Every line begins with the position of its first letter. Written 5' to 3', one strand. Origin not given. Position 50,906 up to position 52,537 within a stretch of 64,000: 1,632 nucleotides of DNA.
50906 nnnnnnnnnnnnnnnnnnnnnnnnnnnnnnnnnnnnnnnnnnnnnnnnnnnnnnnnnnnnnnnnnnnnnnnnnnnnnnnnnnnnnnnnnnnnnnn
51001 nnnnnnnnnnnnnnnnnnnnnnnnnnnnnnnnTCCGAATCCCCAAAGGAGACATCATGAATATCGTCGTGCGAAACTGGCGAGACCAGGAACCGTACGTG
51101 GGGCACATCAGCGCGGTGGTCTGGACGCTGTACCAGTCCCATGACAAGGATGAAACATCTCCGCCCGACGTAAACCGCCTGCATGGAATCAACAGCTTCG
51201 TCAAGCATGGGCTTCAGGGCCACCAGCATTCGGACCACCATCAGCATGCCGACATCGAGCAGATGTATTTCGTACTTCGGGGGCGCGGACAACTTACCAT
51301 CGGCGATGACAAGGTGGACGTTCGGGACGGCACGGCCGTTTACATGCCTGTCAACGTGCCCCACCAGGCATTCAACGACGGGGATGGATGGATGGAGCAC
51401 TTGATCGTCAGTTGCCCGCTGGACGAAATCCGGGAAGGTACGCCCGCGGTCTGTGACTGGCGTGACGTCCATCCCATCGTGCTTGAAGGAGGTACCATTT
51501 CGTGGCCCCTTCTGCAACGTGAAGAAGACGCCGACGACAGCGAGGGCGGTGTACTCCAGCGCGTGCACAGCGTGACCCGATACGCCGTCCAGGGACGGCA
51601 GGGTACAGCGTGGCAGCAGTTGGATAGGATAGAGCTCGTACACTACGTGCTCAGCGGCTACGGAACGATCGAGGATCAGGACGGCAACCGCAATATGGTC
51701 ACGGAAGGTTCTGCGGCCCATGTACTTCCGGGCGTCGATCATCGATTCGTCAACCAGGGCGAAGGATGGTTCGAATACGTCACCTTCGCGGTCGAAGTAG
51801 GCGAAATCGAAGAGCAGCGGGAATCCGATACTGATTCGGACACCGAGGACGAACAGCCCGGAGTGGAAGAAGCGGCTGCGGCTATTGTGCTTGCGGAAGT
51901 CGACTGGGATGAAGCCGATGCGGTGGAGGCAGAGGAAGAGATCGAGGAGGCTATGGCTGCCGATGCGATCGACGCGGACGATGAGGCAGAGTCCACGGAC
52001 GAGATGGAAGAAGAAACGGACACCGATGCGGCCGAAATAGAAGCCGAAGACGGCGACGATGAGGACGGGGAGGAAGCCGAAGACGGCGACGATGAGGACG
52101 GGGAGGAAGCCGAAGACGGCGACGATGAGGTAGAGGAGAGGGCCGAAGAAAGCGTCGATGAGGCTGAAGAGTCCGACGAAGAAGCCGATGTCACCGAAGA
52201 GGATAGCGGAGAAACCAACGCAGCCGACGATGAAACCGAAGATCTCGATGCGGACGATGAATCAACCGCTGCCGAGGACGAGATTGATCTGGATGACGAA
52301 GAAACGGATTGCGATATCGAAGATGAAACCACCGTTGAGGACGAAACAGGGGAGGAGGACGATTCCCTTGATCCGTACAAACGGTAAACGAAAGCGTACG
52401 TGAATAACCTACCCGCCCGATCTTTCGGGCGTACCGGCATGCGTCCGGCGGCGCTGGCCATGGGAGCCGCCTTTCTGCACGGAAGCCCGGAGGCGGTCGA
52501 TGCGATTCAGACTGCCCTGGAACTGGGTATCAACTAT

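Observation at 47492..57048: Ten co-directional, tightly packed enzyme genes: candidate catabolic operon for an unknown substrate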

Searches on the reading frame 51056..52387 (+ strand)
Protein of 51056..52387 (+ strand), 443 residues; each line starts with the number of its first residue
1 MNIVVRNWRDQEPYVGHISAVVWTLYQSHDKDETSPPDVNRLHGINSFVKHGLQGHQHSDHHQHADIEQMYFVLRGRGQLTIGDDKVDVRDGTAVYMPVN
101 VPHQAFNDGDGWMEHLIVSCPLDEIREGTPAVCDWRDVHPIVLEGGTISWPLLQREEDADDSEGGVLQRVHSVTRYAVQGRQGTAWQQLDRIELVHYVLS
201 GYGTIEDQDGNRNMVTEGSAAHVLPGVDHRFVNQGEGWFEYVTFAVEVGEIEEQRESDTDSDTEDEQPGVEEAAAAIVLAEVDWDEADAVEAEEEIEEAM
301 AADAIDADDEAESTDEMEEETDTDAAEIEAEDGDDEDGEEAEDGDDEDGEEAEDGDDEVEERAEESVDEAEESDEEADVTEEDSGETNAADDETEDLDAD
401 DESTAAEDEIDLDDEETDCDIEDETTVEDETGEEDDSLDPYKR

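Call 3: search_protein_families(library=pfam, proteins=[window:51056-52387:+])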
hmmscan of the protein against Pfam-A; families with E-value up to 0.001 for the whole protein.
window:51056-52387:+ (443 aa): 3 families
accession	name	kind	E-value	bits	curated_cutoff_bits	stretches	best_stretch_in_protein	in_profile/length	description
PF07883.17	Cupin_2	-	7.3e-20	70.9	27.2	2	55-116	7-67/70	Cupin domain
PF02311.25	AraC_binding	-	1.5e-08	34.9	21.1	1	54-125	12-81/135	AraC-like ligand binding domain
PF05899.18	Cupin_3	-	9.7e-05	22.4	23.5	0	180-226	14-59/74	EutQ-like cupin domain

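Call 4: search_protein_families(library=ncbifam, proteins=[window:51056-52387:+])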
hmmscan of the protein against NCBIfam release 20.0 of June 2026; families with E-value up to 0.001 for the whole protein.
window:51056-52387:+ (443 aa): 1 family
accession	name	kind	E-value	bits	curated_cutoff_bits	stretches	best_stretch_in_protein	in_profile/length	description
TIGR03214.2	ura-cupin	equivalog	1.3e-05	24.8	200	0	55-113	58-116/249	(S)-ureidoglycine aminohydrolase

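Call 9: find_encoding_contigs(protein=window:51056-52387:+, flank=10000, max_places=6)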
Protein window:51056-52387:+ (443 aa): no gene with exactly this product is on record in the collection.

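Call 11: find_homologous_proteins(query=window:51056-52387:+)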
Query window:51056-52387:+ (443 aa): 85 proteins with E <= 0.001 among 8000 candidates.
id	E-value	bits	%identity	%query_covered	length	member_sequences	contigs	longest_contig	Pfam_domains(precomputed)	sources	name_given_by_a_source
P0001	3.6e-282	954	100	100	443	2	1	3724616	PF07883.18,PF02311.26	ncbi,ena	-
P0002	7.1e-232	788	81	100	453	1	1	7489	PF07883.18,PF02311.26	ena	-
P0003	2.5e-231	787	93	71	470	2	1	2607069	PF07883.18,PF02311.26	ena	-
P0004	1.9e-210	718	92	75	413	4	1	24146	PF07883.18,PF02311.26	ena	-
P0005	3.1e-204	697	93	75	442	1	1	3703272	PF07883.18,PF05899.19,PF02311.26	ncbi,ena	-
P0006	3.8e-199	681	92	70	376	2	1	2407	PF07883.18,PF02311.26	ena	-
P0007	1.2e-182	626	-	-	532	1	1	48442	PF07883.18,PF02311.26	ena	-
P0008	8.0e-180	617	86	65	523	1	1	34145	PF07883.18,PF02311.26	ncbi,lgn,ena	-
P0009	1.3e-177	610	83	72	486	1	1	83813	PF07883.18,PF02311.26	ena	-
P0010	7.9e-176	604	83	72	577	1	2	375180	PF07883.18,PF02311.26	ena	-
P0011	8.8e-176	604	85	70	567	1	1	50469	PF07883.18,PF02311.26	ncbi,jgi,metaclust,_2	metaclust:\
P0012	5.3e-175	601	80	70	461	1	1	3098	PF07883.18,PF02311.26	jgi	-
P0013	3.3e-174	598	84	69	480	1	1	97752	PF07883.18,PF02311.26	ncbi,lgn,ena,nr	ncbi:MAG: cupin domain-containing protein [Gemmatimonadetes bacterium]|nr:cupin domain-containing pr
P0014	3.8e-174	598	78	79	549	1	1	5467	PF07883.18,PF02311.26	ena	-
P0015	8.3e-173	594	86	65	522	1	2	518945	PF07883.18,PF02311.26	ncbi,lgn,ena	-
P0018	2.5e-172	592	62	100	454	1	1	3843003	PF07883.18,PF02311.26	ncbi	-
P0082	1.4e-76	277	50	56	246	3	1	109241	PF07883.18,PF00190.29,PF05899.19,PF02311.26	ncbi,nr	ncbi:MAG: cupin domain-containing protein [Gemmatimonadota bacterium]|nr:cupin domain-containing pro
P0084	1.8e-73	266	49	56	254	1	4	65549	PF07883.18,PF00190.29,PF05899.19,PF02311.26,PF01050.25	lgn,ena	-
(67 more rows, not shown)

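Call 12: find_encoding_contigs(protein=P0001, flank=10000, max_places=3)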
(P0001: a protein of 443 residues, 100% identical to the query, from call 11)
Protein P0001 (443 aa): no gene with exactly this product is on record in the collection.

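Call 13: find_encoding_contigs(protein=P0018, flank=10000, max_places=3)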
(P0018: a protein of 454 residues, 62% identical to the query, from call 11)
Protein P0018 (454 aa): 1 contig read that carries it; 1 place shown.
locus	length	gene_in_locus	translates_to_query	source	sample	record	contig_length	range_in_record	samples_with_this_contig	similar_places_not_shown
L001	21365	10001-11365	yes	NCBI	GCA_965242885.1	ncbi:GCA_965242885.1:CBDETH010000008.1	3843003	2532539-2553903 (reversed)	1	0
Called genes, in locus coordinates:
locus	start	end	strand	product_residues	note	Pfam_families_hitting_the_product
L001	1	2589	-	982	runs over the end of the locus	PF16078:2-oxogl_dehyd_N, PF00676:E1_dh, PF02779:Transket_pyr, PF16870:OxoGdeHyase_C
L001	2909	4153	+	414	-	PF00764:Arginosuc_synth, PF20979:Arginosuc_syn_C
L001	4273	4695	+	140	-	PF00903:Glyoxalase, PF13669:Glyoxalase_4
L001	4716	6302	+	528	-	PF00246:Peptidase_M14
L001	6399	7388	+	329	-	PF01156:IU_nuc_hydro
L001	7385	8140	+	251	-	PF00106:adh_short, PF08659:KR, PF23441:SDR (weak), PF13561:adh_short_C2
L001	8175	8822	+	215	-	PF00501:AMP-binding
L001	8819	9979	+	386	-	PF02515:CoA_transf_3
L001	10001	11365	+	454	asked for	PF02311:AraC_binding (faint), PF07883:Cupin_2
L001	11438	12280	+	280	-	PF00248:Aldo_ket_red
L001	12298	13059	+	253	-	PF04909:Amidohydro_2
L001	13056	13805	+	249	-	PF04909:Amidohydro_2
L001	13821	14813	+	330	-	PF13472:Lipase_GDSL_2, PF14606:Lipase_GDSL_3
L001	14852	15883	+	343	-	PF01408:GFO_IDH_MocA, PF22725:GFO_IDH_MocA_C3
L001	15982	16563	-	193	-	PF13238:AAA_18, PF13207:AAA_17 (weak)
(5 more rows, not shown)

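Call 16: find_related_loci(query=A1, collection=genome_contigs, flank=10000)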
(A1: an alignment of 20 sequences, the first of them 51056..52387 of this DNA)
Query A1 (443 aa) in genome_contigs; peptide patterns used: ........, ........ (x = any residue, [..] = any of these).
44 stretches matched a pattern; 27 encode a relative of the query (tblastn E <= 1e-3); 27 distinct loci.
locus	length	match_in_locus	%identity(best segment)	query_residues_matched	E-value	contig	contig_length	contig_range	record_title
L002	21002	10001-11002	93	1-334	0e+0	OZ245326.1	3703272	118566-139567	MAG: bacterium isolate 5c86cc85-80a8-49d9-b8ce-0f4659ada66a genome assembly, chromosome: 1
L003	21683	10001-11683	94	1-443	0e+0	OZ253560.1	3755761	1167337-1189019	MAG: bacterium isolate 97c2cdc3-07c5-4390-9168-6b920e0bec44 genome assembly, chromosome: 1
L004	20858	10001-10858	85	1-284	4e-157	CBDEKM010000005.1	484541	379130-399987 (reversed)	MAG: bacterium isolate fecf1fe2-d5d3-4dbd-a99f-11e0e87e1ef0 genome assembly, contig: contig_5, whole genome shotgun sequ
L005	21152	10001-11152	67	1-346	2e-156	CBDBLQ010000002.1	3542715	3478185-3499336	MAG: bacterium isolate 7e3eab2d-bf14-4947-a8f9-fc6ddb354d52 genome assembly, contig: contig_2, whole genome shotgun sequ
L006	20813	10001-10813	84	1-271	2e-154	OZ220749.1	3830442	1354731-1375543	MAG: bacterium isolate 072a604d-d951-4d4f-bb27-b5f30d89a258 genome assembly, chromosome: 1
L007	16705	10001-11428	64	1-433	2e-153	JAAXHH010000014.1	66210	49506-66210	MAG: Candidatus Latescibacterota bacterium isolate Plut_88884 unfiltered_Plut_88884_genomic_contig_555163, whole genome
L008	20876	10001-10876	86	1-290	8e-152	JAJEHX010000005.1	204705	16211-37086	MAG: Candidatus Latescibacterota bacterium isolate p16x63bins.21 k141_153287, whole genome shotgun sequence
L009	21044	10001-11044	70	1-329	1e-150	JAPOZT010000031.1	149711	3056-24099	MAG: Gemmatimonadetes bacterium isolate IRC1_bin_16 NODE_99_length_149711_cov_20.4458, whole genome shotgun sequence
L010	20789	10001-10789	86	1-263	6e-150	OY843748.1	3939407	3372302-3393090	MAG: bacterium isolate 9408d56b-0626-48ff-8cc4-40385ffb9045 genome assembly, chromosome: 1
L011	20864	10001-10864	80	1-286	1e-149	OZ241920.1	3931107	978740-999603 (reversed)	MAG: bacterium isolate c159a2c7-7ae9-43f8-b1c6-a8821b09048b genome assembly, chromosome: 1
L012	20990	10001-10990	78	1-330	4e-149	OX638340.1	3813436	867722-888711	MAG: uncultured Gemmatimonadota bacterium isolate 6ed59a95-0d5b-4630-9937-108f2708d2fb genome assembly, chromosome: 1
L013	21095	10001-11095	70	1-346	2e-148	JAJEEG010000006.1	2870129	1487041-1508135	MAG: Candidatus Latescibacterota bacterium isolate p16x34bins.14 k141_287726, whole genome shotgun sequence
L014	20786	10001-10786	82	1-262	1e-152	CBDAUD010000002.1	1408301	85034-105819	MAG: bacterium isolate 878a0cea-2b96-4014-b147-88fee9e3d867 genome assembly, contig: contig_2, whole genome shotgun sequ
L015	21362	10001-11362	62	1-443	3e-148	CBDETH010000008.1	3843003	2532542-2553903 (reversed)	MAG: bacterium isolate a37c322d-fd18-4de0-acdf-9ec38001f2fc genome assembly, contig: contig_8, whole genome shotgun sequ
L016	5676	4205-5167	80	1-318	3e-149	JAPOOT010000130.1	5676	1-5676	MAG: Gemmatimonadetes bacterium isolate APA_bin_41 c_000000066768, whole genome shotgun sequence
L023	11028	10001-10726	69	1-245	2e-115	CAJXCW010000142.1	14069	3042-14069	TPA_asm: uncultured bacterium isolate ERR599008_bin.45_MetaBAT_v2.12.1_MAG genome assembly, contig: NODE_4706_length_140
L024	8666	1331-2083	59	1-248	1e-97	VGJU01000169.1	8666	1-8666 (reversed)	MAG: Candidatus Zixiibacteriota bacterium isolate K_Offshore_80m_m2_058 K_Offshore_80m_m2_058_Ga0194132_10015691, whole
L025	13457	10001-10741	53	1-253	8e-85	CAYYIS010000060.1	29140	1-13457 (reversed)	MAG TPA_asm: uncultured Gemmatimonadota bacterium isolate SRP077602_co4_478 genome assembly, contig: NODE_2557_length_29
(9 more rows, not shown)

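Call 21: search_protein_families(library=pfam, proteins=[L025:8984-9985:+, L025:10746-11423:+, L025:11826-12746:-, L025:12780-13322:-, L025:720-1790:-, L024:1924-2688:+, L024:3029-3886:-, L024:3856-4893:-, L024:5829-7019:+, L014:11687-12292:+])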
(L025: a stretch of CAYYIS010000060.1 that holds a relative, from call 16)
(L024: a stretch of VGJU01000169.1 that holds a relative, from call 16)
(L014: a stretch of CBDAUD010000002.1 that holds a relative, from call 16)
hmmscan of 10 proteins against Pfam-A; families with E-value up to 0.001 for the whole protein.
L025:8984-9985:+ (333 aa): 3 families
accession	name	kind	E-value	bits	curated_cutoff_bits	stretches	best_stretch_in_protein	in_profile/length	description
PF22725.1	GFO_IDH_MocA_C3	-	3.8e-18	66.1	27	1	135-252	1-123/124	GFO/IDH/MocA C-terminal domain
PF02894.22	GFO_IDH_MocA_C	-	8.5e-17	62.1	22.9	1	142-322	4-201/218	Oxidoreductase family, C-terminal alpha/beta domain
PF01408.29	GFO_IDH_MocA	-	1.2e-06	29.6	24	1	19-127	15-120/120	Oxidoreductase family, NAD-binding Rossmann fold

L025:10746-11423:+ (225 aa): 1 family
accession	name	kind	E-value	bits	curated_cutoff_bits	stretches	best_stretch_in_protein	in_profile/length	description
PF02698.23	DUF218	-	1.4e-15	57.8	27.6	1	54-211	1-132/133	DUF218 domain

L025:11826-12746:- (306 aa): 1 family
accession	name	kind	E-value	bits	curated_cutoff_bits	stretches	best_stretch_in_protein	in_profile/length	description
PF00701.28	DHDPS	-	2.7e-31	108.8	22.1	1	12-290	3-283/289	Dihydrodipicolinate synthetase family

L025:12780-13322:- (180 aa): 0 families

L025:720-1790:- (356 aa): 2 families
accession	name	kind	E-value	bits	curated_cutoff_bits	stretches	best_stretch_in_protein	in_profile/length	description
PF05343.19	Peptidase_M42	-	2.1e-46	158.7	23.2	1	48-347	1-292/292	M42 glutamyl aminopeptidase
PF04389.22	Peptidase_M28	-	0.00011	22.4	21.3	0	192-239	31-79/193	Peptidase family M28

L024:1924-2688:+ (254 aa): 1 family
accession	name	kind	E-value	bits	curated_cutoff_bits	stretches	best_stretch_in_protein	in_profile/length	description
PF02698.23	DUF218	-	8e-16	58.6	27.6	1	81-238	1-132/133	DUF218 domain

L024:3029-3886:- (285 aa): 1 family
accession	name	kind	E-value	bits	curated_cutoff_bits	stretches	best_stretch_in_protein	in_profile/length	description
PF06452.16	CBM9_1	-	1.2e-10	42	23.4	1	60-211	1-133/185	Carbohydrate family 9 binding domain-like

L024:3856-4893:- (345 aa): 4 families
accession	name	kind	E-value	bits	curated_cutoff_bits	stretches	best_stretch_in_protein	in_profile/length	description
PF01212.27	Beta_elim_lyase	-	7.6e-101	337.7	27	1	5-287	1-285/288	Beta-eliminating lyase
PF01041.23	DegT_DnrJ_EryC1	-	1.9e-08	34.4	19.8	1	32-136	20-119/360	DegT/DnrJ/EryC1/StrS aminotransferase family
PF00155.27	Aminotran_1_2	-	1.9e-08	34.3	19.7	1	39-334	45-358/361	Aminotransferase class I and II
PF01053.26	Cys_Met_Meta_PP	-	3.1e-06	26.4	27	1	35-85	51-101/381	Cys/Met metabolism PLP-dependent enzyme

L024:5829-7019:+ (396 aa): 0 families

L014:11687-12292:+ (201 aa): 1 family
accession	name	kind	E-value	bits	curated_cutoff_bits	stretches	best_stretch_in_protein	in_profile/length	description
PF04390.17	LptE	-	8.9e-11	42.9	23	1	68-196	2-117/118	Lipopolysaccharide-assembly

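Call 79: find_encoding_contigs(protein=P0082, flank=8000, max_places=2)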
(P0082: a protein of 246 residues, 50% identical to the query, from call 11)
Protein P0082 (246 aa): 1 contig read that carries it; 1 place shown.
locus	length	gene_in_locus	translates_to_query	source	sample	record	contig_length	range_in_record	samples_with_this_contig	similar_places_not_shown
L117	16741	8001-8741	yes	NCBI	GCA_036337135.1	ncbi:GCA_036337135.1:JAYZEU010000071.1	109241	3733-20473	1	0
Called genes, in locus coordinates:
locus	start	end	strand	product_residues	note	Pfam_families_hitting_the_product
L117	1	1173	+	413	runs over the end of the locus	PF00764:Arginosuc_synth, PF20979:Arginosuc_syn_C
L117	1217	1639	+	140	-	PF00903:Glyoxalase, PF13669:Glyoxalase_4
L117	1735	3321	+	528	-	PF00246:Peptidase_M14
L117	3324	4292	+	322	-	PF01156:IU_nuc_hydro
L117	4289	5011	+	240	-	PF00106:adh_short, PF08659:KR, PF13561:adh_short_C2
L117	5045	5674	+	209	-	PF00501:AMP-binding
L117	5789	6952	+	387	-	PF02515:CoA_transf_3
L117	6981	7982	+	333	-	PF01408:GFO_IDH_MocA (weak), PF22725:GFO_IDH_MocA_C3, PF02894:GFO_IDH_MocA_C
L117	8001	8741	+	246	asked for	PF00190:Cupin_1 (faint), PF05899:Cupin_3 (faint), PF02311:AraC_binding (weak), PF07883:Cupin_2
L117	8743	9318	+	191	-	PF02698:DUF218 (weak)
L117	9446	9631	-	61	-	-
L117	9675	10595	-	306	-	PF00701:DHDPS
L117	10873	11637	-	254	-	PF19842:YqeC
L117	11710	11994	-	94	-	-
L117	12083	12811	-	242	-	PF01694:Rhomboid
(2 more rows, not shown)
